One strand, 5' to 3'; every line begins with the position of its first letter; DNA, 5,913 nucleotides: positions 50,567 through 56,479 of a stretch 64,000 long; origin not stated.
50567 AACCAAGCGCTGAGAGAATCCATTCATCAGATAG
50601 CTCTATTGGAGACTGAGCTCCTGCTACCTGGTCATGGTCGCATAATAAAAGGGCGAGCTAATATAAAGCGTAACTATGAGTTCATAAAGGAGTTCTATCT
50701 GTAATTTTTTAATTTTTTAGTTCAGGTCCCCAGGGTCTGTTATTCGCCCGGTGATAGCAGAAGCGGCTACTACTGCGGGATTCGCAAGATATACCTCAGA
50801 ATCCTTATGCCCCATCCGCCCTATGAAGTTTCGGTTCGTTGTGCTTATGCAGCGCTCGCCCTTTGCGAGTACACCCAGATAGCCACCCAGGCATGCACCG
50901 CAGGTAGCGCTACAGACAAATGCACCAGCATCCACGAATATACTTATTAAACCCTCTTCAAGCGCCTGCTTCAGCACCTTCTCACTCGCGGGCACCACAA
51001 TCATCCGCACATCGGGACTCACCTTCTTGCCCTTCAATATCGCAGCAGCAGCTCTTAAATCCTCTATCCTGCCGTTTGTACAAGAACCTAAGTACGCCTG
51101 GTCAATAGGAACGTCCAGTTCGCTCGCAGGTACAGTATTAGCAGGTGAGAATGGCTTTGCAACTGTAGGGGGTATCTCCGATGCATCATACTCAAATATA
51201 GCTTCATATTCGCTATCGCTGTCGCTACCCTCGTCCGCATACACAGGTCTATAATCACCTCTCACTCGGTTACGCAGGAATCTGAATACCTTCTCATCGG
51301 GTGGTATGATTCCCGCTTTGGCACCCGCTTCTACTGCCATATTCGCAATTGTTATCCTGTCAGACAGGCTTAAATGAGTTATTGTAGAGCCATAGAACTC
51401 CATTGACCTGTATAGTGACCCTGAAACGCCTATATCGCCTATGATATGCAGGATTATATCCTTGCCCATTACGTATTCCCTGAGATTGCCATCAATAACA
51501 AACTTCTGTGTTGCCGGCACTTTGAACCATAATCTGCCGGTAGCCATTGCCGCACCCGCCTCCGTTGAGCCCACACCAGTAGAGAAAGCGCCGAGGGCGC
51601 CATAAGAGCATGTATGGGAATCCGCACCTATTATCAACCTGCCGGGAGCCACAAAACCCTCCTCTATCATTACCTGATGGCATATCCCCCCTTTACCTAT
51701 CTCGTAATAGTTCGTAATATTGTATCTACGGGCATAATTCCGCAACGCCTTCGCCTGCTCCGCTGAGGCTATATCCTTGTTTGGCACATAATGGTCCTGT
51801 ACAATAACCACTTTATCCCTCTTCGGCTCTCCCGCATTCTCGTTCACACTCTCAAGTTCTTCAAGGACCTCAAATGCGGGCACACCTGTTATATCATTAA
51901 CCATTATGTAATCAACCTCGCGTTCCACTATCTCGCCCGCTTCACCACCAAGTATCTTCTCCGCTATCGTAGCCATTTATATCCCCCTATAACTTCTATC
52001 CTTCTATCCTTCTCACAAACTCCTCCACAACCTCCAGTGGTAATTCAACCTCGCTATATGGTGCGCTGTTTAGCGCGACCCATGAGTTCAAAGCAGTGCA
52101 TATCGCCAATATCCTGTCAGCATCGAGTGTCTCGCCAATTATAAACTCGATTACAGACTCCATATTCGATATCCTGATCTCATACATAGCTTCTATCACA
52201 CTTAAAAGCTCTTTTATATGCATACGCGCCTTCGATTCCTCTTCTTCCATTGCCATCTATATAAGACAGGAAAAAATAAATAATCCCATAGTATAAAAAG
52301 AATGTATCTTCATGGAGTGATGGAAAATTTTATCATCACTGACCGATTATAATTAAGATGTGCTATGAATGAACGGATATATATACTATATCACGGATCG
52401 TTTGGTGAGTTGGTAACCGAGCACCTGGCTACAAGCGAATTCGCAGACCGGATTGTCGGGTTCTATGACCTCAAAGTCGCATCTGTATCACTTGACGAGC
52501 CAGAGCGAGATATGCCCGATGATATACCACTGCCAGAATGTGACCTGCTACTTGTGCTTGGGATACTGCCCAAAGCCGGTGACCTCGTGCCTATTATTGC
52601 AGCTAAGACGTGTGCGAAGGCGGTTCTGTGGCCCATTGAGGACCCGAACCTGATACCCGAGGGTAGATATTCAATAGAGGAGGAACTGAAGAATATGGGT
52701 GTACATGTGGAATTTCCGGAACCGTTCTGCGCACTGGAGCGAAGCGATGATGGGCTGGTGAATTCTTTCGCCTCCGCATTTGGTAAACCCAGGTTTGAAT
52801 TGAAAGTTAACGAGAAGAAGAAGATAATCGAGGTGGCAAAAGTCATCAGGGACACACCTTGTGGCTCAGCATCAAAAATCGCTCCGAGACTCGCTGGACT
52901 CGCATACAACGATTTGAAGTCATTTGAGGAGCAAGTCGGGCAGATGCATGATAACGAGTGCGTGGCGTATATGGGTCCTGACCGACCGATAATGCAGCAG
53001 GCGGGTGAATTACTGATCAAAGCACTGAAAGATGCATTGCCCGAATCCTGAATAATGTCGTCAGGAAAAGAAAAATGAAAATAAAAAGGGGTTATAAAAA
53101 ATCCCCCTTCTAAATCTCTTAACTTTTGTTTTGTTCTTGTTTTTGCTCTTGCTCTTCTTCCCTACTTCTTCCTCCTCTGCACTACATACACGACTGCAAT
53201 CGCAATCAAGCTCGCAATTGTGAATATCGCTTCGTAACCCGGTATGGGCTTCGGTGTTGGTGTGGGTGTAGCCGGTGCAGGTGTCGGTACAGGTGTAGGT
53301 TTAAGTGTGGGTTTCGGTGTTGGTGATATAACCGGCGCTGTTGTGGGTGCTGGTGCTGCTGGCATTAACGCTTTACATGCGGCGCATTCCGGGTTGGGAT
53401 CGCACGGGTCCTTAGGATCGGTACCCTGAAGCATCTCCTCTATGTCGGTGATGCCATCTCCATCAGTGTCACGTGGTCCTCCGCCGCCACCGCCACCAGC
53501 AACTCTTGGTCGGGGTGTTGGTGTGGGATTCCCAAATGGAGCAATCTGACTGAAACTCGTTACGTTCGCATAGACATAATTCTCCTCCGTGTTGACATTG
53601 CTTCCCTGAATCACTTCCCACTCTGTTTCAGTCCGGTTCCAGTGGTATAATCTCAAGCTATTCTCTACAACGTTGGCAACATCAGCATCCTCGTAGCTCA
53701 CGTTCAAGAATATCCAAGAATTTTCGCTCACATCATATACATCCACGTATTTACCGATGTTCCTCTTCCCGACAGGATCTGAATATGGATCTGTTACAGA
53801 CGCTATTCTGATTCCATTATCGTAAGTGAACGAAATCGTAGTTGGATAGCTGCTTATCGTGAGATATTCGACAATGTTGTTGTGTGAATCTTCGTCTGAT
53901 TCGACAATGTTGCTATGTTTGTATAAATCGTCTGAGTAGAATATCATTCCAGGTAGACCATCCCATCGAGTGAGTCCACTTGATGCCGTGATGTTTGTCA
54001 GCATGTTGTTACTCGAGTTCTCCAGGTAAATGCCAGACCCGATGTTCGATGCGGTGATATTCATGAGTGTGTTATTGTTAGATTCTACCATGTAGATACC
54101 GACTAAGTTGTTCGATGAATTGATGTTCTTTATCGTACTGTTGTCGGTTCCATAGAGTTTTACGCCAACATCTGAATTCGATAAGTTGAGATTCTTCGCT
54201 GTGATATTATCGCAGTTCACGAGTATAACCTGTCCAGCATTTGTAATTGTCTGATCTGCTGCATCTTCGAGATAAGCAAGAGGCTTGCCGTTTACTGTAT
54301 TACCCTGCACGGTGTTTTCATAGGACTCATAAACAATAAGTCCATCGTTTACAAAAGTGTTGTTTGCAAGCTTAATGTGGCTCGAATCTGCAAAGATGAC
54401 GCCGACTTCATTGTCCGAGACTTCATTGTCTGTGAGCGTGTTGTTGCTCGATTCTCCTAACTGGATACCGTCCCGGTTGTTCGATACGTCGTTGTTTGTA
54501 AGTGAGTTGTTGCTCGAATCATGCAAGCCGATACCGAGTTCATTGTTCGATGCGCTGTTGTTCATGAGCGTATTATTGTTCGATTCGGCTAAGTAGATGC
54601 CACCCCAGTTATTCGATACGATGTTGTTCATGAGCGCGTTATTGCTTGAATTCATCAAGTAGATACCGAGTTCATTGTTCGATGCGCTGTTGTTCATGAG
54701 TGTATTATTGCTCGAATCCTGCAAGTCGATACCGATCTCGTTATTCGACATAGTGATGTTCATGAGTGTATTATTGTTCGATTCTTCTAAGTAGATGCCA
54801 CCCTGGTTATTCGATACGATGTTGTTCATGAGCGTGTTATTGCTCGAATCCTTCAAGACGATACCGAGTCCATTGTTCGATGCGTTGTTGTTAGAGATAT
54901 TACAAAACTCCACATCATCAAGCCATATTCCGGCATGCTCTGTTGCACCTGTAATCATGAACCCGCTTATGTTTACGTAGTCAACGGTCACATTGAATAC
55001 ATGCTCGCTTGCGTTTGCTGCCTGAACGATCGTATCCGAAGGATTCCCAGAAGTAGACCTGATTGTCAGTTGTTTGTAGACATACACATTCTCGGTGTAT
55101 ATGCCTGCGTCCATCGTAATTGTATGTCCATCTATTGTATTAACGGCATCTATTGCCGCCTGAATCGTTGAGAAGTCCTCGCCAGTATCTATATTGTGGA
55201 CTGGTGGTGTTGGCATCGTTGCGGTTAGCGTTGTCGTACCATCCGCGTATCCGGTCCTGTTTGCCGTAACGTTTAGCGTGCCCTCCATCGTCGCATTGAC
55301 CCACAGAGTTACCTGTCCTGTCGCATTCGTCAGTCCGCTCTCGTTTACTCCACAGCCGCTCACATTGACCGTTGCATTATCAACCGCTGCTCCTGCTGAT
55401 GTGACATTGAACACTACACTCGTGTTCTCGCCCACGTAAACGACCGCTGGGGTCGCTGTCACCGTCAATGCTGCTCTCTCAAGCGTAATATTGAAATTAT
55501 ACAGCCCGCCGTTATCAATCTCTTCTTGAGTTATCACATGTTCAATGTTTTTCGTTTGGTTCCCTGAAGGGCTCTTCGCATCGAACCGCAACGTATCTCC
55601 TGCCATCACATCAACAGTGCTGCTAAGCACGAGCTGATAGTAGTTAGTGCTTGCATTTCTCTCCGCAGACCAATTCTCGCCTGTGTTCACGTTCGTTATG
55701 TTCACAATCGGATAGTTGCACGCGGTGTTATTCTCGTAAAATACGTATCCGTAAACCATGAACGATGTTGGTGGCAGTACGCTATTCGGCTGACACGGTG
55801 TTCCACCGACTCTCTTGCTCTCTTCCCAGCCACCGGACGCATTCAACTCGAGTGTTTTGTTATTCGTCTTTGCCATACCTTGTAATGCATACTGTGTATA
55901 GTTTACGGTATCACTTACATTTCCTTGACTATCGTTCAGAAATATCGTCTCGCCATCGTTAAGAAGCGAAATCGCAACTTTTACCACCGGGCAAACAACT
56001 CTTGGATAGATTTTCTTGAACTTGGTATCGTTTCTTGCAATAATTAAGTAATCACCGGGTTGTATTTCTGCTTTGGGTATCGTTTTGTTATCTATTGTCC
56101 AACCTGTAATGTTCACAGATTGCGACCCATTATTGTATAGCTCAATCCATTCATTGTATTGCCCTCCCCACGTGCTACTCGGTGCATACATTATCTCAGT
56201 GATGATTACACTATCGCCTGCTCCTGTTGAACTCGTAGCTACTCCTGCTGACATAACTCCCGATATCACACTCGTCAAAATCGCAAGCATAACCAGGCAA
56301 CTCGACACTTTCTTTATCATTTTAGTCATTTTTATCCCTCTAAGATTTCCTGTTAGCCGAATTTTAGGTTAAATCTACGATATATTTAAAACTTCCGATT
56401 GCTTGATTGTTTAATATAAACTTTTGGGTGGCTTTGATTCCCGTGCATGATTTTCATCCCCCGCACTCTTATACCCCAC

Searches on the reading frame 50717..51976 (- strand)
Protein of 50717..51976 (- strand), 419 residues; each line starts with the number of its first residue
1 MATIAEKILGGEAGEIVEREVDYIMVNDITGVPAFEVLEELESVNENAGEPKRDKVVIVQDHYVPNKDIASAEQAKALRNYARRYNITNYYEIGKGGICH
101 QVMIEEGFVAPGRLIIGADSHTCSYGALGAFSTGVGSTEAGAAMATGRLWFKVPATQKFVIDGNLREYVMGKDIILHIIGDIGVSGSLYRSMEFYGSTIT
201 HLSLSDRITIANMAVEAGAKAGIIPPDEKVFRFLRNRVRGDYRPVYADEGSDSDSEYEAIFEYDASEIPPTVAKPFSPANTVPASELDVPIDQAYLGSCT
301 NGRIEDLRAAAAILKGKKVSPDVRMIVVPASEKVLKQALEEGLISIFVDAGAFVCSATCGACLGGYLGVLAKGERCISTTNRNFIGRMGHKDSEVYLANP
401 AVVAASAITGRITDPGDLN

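Call 19: search_protein_families(library=pfam, proteins=[window:50717-51976:-], max_evalue=0.00001)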
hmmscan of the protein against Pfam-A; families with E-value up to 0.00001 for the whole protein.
window:50717-51976:- (419 aa): 1 family
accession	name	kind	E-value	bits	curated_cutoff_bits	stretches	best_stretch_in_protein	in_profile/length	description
PF00330.25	Aconitase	-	1.2e-108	364.5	28.7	2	21-286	20-305/463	Aconitase family (aconitate hydratase)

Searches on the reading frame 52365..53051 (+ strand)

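Call 85: search_protein_families(library=pfam, proteins=[window:52365-53051:+], max_evalue=0.00001)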
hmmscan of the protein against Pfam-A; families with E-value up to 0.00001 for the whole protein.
window:52365-53051:+ (228 aa): 1 family
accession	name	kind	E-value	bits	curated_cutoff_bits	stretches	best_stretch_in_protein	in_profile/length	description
PF02593.20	DUF166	-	7.2e-30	104.7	24.4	1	7-225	2-219/221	Domain of unknown function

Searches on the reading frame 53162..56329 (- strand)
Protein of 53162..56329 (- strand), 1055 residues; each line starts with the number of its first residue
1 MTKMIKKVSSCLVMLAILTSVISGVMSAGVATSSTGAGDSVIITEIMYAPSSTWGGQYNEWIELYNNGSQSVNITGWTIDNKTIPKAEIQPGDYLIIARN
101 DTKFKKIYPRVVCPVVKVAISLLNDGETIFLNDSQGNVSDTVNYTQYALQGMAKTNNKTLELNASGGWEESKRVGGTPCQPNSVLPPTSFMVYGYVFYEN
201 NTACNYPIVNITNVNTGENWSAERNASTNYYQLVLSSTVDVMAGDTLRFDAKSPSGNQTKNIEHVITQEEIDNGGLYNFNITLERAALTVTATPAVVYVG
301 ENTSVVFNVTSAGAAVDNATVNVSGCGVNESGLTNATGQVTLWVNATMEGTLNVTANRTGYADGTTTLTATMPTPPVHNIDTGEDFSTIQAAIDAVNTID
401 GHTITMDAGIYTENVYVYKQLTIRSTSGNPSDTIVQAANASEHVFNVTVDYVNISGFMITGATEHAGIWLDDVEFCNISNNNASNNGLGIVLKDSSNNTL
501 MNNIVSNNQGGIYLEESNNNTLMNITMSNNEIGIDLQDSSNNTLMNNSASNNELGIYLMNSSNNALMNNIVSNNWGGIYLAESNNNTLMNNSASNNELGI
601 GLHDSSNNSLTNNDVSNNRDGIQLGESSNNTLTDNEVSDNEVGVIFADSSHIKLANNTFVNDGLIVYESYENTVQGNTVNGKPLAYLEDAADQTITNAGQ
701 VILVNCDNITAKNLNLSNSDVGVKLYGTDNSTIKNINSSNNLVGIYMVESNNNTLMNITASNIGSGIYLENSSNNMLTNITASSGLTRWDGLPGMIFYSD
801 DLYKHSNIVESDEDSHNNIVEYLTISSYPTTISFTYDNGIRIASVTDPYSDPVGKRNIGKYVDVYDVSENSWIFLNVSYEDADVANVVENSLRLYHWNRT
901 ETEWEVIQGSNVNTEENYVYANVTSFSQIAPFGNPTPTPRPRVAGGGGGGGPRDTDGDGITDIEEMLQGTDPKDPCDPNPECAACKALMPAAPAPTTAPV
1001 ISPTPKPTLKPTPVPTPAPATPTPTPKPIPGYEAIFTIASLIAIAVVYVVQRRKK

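Call 3: search_protein_families(library=pfam, proteins=[window:53162-56329:-], max_evalue=0.1)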
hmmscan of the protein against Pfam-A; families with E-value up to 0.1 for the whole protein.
window:53162-56329:- (1055 aa): 6 families
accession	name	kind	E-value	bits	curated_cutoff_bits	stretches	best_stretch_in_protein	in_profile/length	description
PF05048.19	NosD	-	8.2e-42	143.5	23.6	3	549-661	56-171/212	Periplasmic copper-binding protein (NosD)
PF13229.12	Beta_helix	-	1.3e-36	126.1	25.9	3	442-591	10-156/158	Right handed beta helix region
PF00932.25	LTD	-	1.4e-17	64.5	34.3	1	37-145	4-108/109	Lamin Tail Domain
PF18884.5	TSP3_bac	-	2.4e-07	30.9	25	1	954-975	1-22/22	Bacterial TSP3 repeat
PF12708.12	Pect-lyase_RHGA_epim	-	4.1e-07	30.5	27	3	428-556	89-212/213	Rhamnogalacturonase A/epimerase, pectate lyase-like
PF05887.16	Trypan_PARP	-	0.042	14.3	100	1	961-1050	48-131/134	Procyclic acidic repetitive protein (PARP)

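Call 4: search_protein_families(library=ncbifam, proteins=[window:53162-56329:-], max_evalue=0.1)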
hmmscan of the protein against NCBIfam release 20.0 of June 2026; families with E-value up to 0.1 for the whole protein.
window:53162-56329:- (1055 aa): 5 families
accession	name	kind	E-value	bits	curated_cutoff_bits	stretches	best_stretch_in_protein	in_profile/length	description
TIGR03804.1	para_beta_helix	repeat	9.5e-55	182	19.45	7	467-509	1-43/44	parallel beta-helix repeat protein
TIGR04247.1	NosD_copper_fam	subfamily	1.1e-31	109.8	300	1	389-663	1-286/377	nitrous oxide reductase family maturation protein NosD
NF033507.3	Loki-CTERM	subfamily_domain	0.00021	21.5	19.9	1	1029-1055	1-26/27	Loki-CTERM sorting domain-containing protein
NF002008.0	PRK00809.1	subfamily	0.00075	19.2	139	1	76-136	23-82/146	hypothetical protein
TIGR03805.1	beta_helix_1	subfamily_domain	0.0018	17.4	141.5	1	437-532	103-200/314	parallel beta-helix domain-containing protein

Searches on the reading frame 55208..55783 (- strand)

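Call 67: search_protein_families(library=pfam, proteins=[window:55208-55783:-], max_evalue=1)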
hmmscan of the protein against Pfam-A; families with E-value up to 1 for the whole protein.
seq(192 aa): 3 families
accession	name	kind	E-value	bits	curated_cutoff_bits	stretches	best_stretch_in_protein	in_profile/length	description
PF11088.13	RL11D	-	0.0052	17.5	25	1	95-157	9-71/99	Glycoprotein encoding membrane proteins RL5A and RL6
PF13115.11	YtkA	-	0.053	14.6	25.9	0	109-143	10-44/85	YtkA-like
PF02369.22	Big_1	-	0.47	11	34.9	1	120-187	19-91/93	Bacterial Ig-like domain (group 1)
